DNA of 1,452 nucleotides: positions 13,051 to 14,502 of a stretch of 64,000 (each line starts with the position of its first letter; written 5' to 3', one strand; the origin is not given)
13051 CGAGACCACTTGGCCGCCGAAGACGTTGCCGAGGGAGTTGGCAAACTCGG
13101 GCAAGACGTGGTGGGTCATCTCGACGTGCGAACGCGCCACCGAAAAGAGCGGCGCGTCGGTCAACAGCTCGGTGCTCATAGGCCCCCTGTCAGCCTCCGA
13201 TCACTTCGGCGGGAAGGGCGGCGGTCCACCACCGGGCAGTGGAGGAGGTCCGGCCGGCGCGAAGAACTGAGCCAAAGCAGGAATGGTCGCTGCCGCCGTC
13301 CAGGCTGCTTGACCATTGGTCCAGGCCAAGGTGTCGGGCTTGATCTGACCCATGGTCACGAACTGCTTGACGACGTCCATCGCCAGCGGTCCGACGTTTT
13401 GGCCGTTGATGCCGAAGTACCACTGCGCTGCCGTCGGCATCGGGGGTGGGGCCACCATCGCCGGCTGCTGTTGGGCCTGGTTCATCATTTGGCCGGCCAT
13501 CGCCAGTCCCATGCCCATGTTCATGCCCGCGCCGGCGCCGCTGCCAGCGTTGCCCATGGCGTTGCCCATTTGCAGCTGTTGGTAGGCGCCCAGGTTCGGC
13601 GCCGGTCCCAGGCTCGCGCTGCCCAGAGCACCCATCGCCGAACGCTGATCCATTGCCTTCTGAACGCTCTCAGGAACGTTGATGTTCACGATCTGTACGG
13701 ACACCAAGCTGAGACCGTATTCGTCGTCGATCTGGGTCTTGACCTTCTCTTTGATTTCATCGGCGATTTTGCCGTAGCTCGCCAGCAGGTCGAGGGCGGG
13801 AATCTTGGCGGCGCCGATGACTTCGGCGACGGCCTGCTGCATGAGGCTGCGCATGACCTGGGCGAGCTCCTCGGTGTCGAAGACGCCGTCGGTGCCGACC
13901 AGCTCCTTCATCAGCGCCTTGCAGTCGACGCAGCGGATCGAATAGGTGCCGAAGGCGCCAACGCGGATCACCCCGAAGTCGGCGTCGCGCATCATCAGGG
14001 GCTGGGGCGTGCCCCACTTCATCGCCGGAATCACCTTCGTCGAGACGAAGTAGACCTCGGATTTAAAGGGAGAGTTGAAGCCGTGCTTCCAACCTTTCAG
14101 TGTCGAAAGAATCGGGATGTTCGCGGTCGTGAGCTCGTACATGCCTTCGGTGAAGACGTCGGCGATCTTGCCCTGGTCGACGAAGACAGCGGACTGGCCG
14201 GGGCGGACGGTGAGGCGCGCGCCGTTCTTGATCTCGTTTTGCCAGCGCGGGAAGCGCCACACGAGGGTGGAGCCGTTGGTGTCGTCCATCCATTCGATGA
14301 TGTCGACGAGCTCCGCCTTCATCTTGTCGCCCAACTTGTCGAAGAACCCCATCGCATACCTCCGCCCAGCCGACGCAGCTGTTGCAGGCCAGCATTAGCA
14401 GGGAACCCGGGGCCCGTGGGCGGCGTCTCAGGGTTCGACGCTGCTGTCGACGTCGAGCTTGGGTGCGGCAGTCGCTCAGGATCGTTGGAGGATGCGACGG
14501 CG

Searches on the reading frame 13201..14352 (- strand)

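Call 57: search_protein_families(library=pfam, proteins=[window:13201-14352:-], max_evalue=0.00001)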
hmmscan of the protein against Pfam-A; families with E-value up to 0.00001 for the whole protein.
window:13201-14352:- (383 aa): 3 families
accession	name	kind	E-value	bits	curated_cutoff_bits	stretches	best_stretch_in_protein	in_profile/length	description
PF13421.11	Band_7_1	-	9.8e-89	297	24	1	31-241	1-210/211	SPFH domain-Band 7 family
PF01145.31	Band_7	-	5.3e-16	59.6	23.6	1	48-240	2-161/176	SPFH domain / Band 7 family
PF14237.11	GYF_2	-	2.5e-15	56.4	25.8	1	311-360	1-50/50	GYF domain 2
